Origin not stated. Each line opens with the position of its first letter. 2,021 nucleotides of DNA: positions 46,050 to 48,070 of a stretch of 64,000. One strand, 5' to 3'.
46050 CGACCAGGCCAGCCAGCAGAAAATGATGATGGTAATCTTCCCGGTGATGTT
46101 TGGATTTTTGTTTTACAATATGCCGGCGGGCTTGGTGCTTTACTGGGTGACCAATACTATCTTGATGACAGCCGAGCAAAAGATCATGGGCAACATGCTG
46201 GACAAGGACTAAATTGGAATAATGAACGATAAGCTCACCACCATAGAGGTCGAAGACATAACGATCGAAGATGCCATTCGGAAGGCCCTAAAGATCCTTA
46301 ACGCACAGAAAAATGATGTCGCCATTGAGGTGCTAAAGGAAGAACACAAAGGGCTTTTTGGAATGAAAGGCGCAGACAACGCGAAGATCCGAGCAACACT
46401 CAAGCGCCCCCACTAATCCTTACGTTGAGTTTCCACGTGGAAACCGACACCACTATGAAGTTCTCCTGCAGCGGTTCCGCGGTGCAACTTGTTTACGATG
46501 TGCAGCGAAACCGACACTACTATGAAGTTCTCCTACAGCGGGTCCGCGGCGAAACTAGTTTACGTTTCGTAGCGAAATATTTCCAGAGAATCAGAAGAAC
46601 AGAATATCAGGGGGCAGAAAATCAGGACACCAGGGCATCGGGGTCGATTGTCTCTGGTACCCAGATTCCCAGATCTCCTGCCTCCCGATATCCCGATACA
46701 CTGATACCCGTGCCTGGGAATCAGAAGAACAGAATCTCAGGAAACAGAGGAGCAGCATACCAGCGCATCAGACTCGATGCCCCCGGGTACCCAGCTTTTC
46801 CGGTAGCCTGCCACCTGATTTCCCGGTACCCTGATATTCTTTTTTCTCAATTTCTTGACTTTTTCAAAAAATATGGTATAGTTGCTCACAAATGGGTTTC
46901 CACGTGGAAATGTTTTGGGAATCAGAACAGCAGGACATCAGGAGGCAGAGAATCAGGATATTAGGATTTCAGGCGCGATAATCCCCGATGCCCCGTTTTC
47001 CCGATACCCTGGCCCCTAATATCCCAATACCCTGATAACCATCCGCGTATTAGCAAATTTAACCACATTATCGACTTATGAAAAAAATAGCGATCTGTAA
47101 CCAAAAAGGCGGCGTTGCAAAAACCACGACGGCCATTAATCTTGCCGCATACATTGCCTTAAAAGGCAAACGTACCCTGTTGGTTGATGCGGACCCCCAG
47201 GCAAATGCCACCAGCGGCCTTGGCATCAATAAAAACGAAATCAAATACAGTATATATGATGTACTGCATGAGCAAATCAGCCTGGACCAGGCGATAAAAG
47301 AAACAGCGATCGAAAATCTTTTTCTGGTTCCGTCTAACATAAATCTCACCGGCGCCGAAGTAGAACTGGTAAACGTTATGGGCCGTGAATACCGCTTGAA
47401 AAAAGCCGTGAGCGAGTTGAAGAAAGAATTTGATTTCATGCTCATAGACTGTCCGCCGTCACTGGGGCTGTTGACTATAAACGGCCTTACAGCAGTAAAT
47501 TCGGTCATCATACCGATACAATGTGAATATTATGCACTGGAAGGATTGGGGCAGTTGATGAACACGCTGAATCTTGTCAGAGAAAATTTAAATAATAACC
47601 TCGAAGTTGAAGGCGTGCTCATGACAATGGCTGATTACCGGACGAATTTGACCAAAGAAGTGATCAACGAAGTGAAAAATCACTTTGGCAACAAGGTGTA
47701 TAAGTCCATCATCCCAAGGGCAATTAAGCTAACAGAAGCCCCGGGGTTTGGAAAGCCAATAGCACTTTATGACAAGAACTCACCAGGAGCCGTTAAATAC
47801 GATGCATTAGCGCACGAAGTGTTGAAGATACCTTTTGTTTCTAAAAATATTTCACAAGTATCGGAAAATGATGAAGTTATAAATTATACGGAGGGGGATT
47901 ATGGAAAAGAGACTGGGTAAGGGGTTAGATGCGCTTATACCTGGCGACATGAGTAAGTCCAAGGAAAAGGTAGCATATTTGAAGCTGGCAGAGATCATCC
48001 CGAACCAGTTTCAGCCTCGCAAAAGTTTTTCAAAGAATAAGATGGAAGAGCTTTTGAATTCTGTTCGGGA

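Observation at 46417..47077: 660-bp non-coding repeat array between a truncated jag and parA, next to the origin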

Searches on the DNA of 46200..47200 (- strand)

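Call 12: search_rna_families(source=window, start=46200, end=47200, threshold=evalue, max_evalue=10)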
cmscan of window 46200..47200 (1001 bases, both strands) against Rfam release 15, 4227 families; matches with E-value up to 10: 6.
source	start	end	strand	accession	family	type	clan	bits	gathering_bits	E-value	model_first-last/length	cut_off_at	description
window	46610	46685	+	RF04274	mir-9223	Gene; miRNA;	-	20.2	53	0.29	1-76/76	no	mir-9223 microRNA precursor family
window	46601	46694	-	RF04185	MIR2118_2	Gene; miRNA;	-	18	120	1.7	1-106/106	no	MIR2118_2 microRNA precursor family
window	46695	46726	-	RF01345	CRISPR-DR35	Gene; CRISPR;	-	15.4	35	8.8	1-36/36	no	CRISPR RNA direct repeat element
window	46628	46696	-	RF03526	mir-7177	Gene; miRNA;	-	14.9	86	7.2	1-71/71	no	mir-7177 microRNA precursor family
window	46646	46741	-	RF01044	mir-345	Gene; miRNA;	-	14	65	9.7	1-91/91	no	mir-345 microRNA precursor family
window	46305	46426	+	RF02504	Atu_L1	Gene; sRNA;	-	12.6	60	3.9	1-174/174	no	Rhizobiales sRNA Atu_L1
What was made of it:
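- On Any Rfam RNA family: At E up to 10 only weak microRNA-precursor-like hits appear, as expected for any long hairpin (call 12).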

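Call 66: build_rna_model(alignment_id=A3)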
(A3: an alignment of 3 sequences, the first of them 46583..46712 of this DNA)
Model R1 built from alignment A3 (3 sequences, 130 columns); structure: RNAalifold consensus.
model positions 130; base pairs 48; branch points 0; effective number of sequences 0.99; information 0.59 bits per position. Calibrated on 0.2 Mb of random sequence (short: E-values are rough).
structure used (alignment columns):
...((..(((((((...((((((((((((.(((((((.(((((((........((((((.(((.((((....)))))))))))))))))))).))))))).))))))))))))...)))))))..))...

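Call 67: search_with_rna_model(model_id=R1, sources=[window, L091, L093, L095, L096, L097, L098, L099, L102, L103, L011, L012, L013, L022, L035], max_evalue=10)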
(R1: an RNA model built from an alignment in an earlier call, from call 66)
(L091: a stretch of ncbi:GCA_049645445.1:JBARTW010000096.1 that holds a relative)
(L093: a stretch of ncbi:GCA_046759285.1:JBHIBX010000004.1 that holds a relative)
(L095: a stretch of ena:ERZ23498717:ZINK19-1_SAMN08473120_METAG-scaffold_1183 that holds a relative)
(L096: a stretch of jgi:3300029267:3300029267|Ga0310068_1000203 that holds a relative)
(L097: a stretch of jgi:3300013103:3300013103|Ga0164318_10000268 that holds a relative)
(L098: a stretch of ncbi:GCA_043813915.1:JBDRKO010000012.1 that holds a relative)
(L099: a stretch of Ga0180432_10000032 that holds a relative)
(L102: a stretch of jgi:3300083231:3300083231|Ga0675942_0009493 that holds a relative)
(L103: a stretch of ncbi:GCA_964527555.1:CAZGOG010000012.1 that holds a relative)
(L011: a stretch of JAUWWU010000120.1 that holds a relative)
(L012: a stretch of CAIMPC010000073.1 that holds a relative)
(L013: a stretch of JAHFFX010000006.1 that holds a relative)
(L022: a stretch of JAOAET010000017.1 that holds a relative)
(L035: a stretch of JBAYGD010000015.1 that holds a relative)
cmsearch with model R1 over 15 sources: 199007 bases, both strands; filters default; matches with E-value up to 10: 6.
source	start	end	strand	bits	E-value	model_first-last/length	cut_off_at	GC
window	46583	46712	-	138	8.6e-37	1-130/130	no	0.53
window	46914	47043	-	132.3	3.7e-35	1-130/130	no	0.5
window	46713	46842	-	122.4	2.7e-32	1-130/130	no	0.54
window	46583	46712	+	63.1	4e-15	1-130/130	no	0.53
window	46914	47043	+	49.3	3.8e-11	1-130/130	no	0.5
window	46713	46842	+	20.4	0.0088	1-130/130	no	0.54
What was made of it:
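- Tried and rejected: Covariance model of the units (calls 66, 67).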

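Call 69: search_dna_similar(query=window:46417-47077:+, collection=plasmids, mode=distant, max_evalue=0.01, max_rows=10)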
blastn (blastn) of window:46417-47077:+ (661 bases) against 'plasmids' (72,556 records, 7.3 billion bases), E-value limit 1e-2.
No match.

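Call 70: search_dna_similar(query=window:46417-47077:+, collection=phages, mode=distant, max_evalue=0.01, max_rows=10)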
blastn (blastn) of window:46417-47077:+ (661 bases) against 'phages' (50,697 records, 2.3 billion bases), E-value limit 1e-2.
No match.
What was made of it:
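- Tried and rejected: blastn of the whole spacer against plasmids and phages (calls 69, 70).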

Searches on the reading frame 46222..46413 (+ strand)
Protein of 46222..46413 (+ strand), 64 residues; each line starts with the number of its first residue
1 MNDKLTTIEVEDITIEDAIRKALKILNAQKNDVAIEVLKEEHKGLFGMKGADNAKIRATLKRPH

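Call 65: search_protein_families(library=pfam, proteins=[window:46222-46413:+], max_evalue=0.01)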
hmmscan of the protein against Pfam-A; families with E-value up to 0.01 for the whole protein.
window:46222-46413:+ (64 aa): 1 family
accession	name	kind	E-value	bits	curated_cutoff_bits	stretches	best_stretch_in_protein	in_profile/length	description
PF14804.11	Jag_N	-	2e-15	57.4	25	1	14-60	5-50/50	Jag N-terminus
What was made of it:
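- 46222..46416 (+): Jag_N-only ORF (64 aa). This is conserved clade-wide architecture, not a truncation. Pfam Jag_N, E 2e-15 (call 65).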

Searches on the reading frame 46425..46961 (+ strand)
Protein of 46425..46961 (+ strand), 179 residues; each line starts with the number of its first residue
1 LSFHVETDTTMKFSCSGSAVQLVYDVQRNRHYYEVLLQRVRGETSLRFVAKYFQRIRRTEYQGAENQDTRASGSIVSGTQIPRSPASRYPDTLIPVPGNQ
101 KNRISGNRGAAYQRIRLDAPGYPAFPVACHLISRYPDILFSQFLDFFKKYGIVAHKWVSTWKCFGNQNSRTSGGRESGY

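Call 65: search_protein_families(library=pfam, proteins=[window:46425-46961:+], max_evalue=0.01)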
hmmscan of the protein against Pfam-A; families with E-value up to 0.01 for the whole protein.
window:46425-46961:+ (179 aa): 0 families

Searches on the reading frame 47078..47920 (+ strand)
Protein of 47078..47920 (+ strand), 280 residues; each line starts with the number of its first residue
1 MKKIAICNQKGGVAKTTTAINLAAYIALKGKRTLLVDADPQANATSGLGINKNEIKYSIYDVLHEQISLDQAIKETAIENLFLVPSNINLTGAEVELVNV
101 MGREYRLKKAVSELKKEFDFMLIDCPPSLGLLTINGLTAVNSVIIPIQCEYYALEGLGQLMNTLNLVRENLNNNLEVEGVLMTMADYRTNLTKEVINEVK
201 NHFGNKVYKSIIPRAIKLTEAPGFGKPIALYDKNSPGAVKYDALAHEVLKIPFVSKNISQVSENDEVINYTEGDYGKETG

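Call 11: find_encoding_contigs(protein=window:47078-47920:+, flank=10000, max_places=10)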
Protein window:47078-47920:+ (280 aa): 14 contigs read that carry it; 10 places shown.
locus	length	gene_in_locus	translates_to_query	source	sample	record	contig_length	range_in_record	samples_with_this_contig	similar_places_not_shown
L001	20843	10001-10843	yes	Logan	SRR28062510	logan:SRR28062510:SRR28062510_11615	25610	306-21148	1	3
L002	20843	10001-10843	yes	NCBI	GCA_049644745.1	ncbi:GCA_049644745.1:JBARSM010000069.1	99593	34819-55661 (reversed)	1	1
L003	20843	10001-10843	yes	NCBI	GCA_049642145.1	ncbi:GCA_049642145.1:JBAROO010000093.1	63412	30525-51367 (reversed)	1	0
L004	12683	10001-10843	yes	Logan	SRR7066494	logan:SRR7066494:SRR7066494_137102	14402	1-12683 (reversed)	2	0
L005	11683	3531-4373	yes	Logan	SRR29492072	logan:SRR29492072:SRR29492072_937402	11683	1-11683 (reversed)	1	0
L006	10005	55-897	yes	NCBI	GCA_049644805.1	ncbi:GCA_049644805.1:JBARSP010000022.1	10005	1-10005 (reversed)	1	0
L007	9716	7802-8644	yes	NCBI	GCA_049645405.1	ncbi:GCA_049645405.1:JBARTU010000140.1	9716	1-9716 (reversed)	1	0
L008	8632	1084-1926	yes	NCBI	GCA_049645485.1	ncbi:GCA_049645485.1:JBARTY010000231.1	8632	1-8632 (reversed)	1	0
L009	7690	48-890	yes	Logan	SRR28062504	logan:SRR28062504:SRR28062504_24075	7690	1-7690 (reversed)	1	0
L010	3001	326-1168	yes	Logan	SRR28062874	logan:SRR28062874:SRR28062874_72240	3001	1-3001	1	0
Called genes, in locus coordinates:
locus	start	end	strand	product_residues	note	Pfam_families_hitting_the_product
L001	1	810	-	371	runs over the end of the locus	?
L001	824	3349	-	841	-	PF02518:HATPase_c, PF00204:DNA_gyraseB, PF01751:Toprim, PF21249:GyrB_hook (weak), PF00986:DNA_gyraseB_C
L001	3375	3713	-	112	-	PF05258:DciA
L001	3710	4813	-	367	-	PF00712:DNA_pol3_beta, PF02767:DNA_pol3_beta_2 (weak), PF00712:DNA_pol3_beta (weak), PF02767:DNA_pol3_beta_2, PF02768:DNA_pol3_beta_3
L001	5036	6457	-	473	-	PF11638:DnaA_N, PF00308:Bac_DnaA, PF01695:IstB_IS21, PF00004:AAA (weak), PF08299:Bac_DnaA_C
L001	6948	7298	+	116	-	PF00825:Ribonuclease_P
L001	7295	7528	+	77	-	PF01809:YidD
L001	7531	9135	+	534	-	PF14849:YidC_periplas, PF02096:60KD_IMP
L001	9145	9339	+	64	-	PF14804:Jag_N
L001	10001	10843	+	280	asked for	PF00142:Fer4_NifH (weak), PF01656:CbiA, PF02374:ArsA_ATPase (faint), PF06564:CBP_BcsQ (weak), PF09140:MipZ, PF10609:ParA, PF13614:AAA_31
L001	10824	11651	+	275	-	PF02195:ParB_N, PF17762:HTH_ParB, PF23552:ParB_C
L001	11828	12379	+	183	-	PF00156:Pribosyltran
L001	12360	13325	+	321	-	PF02729:OTCace_N, PF00185:OTCace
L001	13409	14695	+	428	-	PF01979:Amidohydro_1, PF12890:DHOase, PF07969:Amidohydro_3 (weak)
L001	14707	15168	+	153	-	PF01927:Mut7-C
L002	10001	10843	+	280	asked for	PF00142:Fer4_NifH (weak), PF01656:CbiA, PF02374:ArsA_ATPase (faint), PF06564:CBP_BcsQ (weak), PF09140:MipZ, PF10609:ParA, PF13614:AAA_31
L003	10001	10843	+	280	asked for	PF00142:Fer4_NifH (weak), PF01656:CbiA, PF02374:ArsA_ATPase (faint), PF06564:CBP_BcsQ (weak), PF09140:MipZ, PF10609:ParA, PF13614:AAA_31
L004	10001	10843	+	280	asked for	PF00142:Fer4_NifH (weak), PF01656:CbiA, PF02374:ArsA_ATPase (faint), PF06564:CBP_BcsQ (weak), PF09140:MipZ, PF10609:ParA, PF13614:AAA_31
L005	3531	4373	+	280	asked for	PF00142:Fer4_NifH (weak), PF01656:CbiA, PF02374:ArsA_ATPase (faint), PF06564:CBP_BcsQ (weak), PF09140:MipZ, PF10609:ParA, PF13614:AAA_31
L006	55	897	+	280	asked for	PF00142:Fer4_NifH (weak), PF01656:CbiA, PF02374:ArsA_ATPase (faint), PF06564:CBP_BcsQ (weak), PF09140:MipZ, PF10609:ParA, PF13614:AAA_31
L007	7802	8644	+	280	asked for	PF00142:Fer4_NifH (weak), PF01656:CbiA, PF02374:ArsA_ATPase (faint), PF06564:CBP_BcsQ (weak), PF09140:MipZ, PF10609:ParA, PF13614:AAA_31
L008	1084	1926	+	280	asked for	PF00142:Fer4_NifH (weak), PF01656:CbiA, PF02374:ArsA_ATPase (faint), PF06564:CBP_BcsQ (weak), PF09140:MipZ, PF10609:ParA, PF13614:AAA_31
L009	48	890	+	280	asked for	PF00142:Fer4_NifH (weak), PF01656:CbiA, PF02374:ArsA_ATPase (faint), PF06564:CBP_BcsQ (weak), PF09140:MipZ, PF10609:ParA, PF13614:AAA_31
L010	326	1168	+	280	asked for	PF00142:Fer4_NifH (weak), PF01656:CbiA, PF02374:ArsA_ATPase (faint), PF06564:CBP_BcsQ (weak), PF09140:MipZ, PF10609:ParA, PF13614:AAA_31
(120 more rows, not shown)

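Call 65: search_protein_families(library=pfam, proteins=[window:47078-47917:+], max_evalue=0.01)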
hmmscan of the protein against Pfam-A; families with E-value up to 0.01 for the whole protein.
window:47078-47917:+ (280 aa): 9 families
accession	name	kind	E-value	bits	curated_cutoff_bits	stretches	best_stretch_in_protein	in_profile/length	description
PF13614.12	AAA_31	-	4.8e-68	229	27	1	1-177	1-177/177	AAA domain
PF01656.29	CbiA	-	7.1e-28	97.5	25.4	1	4-228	1-125/125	CobQ/CobB/MinD/ParA nucleotide binding domain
PF10609.15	ParA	-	3.2e-09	37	27.1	1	2-248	4-245/246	NUBPL iron-transfer P-loop NTPase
PF09140.17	MipZ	-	4.3e-09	36.5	20.7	1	4-161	3-143/262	ATPase MipZ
PF00142.24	Fer4_NifH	-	2.3e-08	34.3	25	1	3-252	2-248/271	4Fe-4S iron sulfur cluster binding proteins, NifH/frxC family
PF06564.18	CBP_BcsQ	-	3.6e-07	30.4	21.3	1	1-153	1-151/234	Cellulose biosynthesis protein BcsQ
PF02374.21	ArsA_ATPase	-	9.8e-06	25.4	24.3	1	6-52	5-51/305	Anion-transporting ATPase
PF00448.28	SRP54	-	0.0008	19.5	22.7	1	12-134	11-121/196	SRP54-type protein, GTPase domain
PF07015.17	VirC1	-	0.00083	19.2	24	1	1-41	1-41/231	VirC1 protein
